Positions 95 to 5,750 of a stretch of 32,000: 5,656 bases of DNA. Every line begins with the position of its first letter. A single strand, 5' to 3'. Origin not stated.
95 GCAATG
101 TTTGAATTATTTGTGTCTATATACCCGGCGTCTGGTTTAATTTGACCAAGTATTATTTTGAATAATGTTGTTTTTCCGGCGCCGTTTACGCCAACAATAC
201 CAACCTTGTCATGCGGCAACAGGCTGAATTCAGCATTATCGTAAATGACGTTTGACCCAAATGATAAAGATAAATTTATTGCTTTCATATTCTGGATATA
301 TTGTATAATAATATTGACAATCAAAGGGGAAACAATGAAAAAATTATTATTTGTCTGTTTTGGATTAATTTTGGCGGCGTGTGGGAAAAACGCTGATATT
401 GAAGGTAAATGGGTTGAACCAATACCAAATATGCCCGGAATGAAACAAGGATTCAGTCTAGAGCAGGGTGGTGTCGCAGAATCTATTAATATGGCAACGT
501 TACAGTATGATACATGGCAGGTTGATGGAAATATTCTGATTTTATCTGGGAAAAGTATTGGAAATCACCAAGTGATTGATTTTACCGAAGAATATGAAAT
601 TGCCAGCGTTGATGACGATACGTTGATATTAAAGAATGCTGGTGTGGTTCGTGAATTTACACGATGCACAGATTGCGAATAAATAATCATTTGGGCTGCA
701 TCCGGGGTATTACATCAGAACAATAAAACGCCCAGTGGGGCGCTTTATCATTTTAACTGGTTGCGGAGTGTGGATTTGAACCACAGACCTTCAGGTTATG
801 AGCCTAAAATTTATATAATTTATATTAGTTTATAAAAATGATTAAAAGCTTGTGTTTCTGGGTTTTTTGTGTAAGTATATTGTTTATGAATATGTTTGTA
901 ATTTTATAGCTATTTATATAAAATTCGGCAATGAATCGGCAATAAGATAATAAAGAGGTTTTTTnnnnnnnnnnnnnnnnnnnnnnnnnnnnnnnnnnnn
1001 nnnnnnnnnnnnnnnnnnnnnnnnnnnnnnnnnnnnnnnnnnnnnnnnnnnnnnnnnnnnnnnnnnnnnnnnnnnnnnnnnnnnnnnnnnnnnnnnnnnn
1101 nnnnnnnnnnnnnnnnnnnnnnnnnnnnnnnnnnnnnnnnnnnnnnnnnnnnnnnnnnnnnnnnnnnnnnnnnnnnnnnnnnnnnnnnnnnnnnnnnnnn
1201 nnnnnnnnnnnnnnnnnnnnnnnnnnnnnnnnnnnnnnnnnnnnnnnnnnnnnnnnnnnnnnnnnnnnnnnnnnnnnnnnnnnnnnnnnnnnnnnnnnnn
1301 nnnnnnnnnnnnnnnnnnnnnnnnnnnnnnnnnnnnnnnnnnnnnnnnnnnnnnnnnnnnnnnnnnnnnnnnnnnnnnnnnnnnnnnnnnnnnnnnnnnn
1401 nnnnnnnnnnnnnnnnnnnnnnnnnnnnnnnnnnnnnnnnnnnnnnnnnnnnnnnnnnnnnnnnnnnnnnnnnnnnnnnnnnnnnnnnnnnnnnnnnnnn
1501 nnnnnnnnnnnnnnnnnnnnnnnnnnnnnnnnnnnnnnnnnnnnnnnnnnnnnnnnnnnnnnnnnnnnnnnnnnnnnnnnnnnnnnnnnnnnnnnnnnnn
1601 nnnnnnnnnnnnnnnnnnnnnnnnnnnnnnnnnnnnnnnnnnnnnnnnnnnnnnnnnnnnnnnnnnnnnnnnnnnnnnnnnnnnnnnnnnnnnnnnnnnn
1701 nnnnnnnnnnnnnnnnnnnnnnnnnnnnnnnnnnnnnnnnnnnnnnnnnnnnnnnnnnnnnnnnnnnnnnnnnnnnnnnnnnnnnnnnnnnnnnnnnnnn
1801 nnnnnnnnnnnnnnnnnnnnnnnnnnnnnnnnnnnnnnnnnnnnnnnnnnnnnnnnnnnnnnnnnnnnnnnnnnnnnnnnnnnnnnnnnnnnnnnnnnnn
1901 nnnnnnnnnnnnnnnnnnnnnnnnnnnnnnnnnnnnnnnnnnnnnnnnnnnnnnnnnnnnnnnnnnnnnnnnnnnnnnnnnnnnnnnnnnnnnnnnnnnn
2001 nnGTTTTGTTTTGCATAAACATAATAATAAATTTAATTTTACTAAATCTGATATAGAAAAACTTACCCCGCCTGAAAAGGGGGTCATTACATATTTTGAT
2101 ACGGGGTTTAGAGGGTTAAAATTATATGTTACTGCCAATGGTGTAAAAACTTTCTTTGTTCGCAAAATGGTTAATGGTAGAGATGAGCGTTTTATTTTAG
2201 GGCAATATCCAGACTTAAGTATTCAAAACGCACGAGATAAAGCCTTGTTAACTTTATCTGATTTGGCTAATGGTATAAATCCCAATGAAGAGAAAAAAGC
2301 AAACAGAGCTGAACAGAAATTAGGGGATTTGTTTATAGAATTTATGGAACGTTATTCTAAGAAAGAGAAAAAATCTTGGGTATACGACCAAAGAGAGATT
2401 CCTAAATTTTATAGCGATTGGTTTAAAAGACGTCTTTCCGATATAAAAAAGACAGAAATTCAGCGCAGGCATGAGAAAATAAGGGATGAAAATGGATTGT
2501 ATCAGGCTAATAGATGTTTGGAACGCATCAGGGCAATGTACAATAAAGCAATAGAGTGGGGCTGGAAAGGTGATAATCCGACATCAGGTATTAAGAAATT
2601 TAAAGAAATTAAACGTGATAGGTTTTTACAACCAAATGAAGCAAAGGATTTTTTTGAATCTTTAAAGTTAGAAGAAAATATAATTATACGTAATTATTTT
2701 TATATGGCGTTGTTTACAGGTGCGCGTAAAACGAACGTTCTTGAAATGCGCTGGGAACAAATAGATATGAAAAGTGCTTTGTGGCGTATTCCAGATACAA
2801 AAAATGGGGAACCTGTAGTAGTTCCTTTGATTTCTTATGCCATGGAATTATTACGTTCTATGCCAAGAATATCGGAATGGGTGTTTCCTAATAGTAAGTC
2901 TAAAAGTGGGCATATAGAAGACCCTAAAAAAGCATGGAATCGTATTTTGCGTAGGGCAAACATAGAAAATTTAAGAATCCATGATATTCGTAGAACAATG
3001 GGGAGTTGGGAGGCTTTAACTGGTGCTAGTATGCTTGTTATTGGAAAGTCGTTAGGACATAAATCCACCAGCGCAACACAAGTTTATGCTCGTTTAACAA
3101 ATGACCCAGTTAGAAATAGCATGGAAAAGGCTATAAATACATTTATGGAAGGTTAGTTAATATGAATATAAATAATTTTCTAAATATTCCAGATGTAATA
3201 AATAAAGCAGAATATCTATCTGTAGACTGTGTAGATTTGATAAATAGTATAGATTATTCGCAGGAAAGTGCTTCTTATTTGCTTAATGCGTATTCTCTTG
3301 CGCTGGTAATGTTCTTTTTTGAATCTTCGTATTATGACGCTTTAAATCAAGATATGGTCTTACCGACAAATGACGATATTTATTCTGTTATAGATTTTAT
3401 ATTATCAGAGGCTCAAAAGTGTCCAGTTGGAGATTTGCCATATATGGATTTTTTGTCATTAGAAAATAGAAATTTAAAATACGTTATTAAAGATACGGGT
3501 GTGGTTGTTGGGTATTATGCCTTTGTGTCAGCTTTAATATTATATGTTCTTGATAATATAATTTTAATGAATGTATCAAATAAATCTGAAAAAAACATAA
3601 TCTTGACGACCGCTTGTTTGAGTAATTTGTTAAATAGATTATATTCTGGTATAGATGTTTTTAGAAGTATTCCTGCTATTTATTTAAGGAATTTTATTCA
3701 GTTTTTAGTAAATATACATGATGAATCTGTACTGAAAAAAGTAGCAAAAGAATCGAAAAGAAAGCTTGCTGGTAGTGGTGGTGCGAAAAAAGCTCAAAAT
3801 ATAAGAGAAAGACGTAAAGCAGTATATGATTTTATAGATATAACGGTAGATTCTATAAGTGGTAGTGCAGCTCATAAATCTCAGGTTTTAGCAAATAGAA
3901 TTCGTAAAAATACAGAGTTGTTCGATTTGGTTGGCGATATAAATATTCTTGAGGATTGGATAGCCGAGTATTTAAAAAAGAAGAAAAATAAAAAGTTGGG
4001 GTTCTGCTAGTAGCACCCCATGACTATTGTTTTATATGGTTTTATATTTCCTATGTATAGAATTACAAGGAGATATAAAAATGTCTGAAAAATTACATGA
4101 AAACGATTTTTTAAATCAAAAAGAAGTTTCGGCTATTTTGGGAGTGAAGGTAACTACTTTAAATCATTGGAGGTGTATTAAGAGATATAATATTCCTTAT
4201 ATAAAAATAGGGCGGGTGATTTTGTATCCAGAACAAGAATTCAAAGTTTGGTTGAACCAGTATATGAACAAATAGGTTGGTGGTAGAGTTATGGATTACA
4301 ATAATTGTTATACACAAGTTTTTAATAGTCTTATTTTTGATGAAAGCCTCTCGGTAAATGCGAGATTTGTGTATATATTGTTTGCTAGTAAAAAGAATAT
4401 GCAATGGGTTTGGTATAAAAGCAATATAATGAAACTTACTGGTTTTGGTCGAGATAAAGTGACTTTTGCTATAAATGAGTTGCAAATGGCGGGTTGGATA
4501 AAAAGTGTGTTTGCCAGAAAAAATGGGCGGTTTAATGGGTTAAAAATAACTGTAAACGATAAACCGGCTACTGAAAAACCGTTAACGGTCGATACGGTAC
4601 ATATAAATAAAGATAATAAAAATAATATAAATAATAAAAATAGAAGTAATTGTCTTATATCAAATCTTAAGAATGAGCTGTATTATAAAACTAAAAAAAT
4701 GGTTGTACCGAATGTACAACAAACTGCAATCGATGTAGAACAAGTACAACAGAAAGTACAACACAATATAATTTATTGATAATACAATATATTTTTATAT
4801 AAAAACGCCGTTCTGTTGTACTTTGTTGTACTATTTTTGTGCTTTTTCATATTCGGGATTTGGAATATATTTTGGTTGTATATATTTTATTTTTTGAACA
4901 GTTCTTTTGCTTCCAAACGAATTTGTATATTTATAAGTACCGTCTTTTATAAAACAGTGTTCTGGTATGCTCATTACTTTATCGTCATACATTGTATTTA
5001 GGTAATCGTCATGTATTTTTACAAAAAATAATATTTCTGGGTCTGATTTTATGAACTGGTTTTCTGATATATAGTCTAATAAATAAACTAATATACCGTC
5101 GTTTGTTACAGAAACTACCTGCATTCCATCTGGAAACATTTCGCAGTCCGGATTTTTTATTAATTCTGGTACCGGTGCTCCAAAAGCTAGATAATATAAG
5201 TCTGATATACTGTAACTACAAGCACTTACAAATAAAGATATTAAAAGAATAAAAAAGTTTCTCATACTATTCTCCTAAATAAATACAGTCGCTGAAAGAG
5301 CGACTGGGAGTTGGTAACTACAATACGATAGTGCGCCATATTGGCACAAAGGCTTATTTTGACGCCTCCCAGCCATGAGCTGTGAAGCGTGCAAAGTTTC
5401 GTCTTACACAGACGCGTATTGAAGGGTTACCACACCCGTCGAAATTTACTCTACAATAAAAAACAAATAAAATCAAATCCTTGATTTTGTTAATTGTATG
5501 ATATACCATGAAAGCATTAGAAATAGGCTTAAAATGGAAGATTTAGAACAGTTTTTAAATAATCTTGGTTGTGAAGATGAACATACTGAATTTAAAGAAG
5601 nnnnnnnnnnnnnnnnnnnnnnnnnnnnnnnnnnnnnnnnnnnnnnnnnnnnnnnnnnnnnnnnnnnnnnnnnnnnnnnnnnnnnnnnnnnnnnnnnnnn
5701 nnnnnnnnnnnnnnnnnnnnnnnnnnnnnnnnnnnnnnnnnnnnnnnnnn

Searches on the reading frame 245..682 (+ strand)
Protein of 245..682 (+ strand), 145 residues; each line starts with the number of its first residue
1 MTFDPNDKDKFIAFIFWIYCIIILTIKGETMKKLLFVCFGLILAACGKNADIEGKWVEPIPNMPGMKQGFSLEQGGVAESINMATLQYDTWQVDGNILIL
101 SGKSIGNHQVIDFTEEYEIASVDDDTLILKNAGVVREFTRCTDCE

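Call 64: find_encoding_contigs(protein=window:245-682:+, flank=10000, max_places=1)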
Protein window:245-682:+ (145 aa): no gene with exactly this product is on record in the collection.

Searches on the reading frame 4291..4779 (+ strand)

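Call 30: search_protein_families(library=pfam, proteins=[window:4291-4779:+], max_evalue=0.1)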
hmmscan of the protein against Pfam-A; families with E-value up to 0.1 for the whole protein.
window:4291-4779:+ (162 aa): 1 family
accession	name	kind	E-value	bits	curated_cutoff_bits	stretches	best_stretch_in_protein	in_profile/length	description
PF13730.12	HTH_36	-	0.00051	20.2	25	1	20-70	3-55/55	Helix-turn-helix domain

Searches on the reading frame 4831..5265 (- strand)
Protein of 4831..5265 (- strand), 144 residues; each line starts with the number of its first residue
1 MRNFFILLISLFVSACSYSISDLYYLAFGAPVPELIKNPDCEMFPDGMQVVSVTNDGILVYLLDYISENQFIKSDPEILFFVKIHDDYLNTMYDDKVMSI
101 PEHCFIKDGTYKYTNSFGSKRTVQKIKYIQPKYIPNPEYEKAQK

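Call 30: search_protein_families(library=pfam, proteins=[window:4831-5265:-], max_evalue=0.1)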
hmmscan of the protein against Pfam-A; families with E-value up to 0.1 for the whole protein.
window:4831-5265:- (144 aa): 0 families

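Call 73: search_solved_structures(query=window:4831-5265:-, max_evalue=1)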
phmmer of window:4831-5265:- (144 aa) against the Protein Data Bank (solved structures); distinct sequences matched with E-value up to 1: 1.
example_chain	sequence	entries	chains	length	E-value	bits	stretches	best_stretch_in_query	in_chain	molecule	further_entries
9sn1_A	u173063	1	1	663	0.72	13.1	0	80-126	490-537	Beta-lactamase family protein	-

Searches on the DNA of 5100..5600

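Call 22: search_with_rna_model(model_id=R1, source=window, start=5100, end=5600, max_evalue=1, show_alignments=1, filters=off)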
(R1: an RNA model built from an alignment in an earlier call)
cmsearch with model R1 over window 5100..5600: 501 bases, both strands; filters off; matches with E-value up to 1: 3.
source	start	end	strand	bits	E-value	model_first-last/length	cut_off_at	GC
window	5276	5462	-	30.5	3.5e-09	1-187/187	no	0.44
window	5498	5517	+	2.4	0.27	99-118/187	no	0.3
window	5279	5304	+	0.5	0.91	68-92/187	no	0.42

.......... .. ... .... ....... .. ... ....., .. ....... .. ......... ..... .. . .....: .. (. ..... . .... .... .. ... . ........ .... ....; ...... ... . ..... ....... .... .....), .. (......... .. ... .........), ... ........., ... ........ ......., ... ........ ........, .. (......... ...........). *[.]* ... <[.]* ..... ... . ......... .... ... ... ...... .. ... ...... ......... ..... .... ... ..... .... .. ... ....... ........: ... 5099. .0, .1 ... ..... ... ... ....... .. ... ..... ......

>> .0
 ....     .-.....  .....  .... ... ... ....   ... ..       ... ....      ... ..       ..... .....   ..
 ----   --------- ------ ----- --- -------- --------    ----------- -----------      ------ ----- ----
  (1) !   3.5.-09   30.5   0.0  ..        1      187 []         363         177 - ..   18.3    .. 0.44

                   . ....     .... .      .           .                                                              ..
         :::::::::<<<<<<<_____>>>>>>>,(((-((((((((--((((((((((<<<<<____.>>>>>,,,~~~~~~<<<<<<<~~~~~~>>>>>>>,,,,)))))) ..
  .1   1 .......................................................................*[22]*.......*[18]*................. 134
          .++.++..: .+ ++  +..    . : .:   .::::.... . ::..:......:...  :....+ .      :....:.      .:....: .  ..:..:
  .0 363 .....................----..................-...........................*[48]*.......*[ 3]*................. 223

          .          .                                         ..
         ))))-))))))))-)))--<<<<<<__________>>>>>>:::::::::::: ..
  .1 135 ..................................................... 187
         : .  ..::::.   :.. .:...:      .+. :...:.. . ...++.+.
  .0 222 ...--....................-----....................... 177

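Call 79: search_rna_families(source=window, start=5240, end=5500, threshold=evalue, max_evalue=1)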
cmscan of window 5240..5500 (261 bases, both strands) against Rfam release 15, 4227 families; matches with E-value up to 1: 0.
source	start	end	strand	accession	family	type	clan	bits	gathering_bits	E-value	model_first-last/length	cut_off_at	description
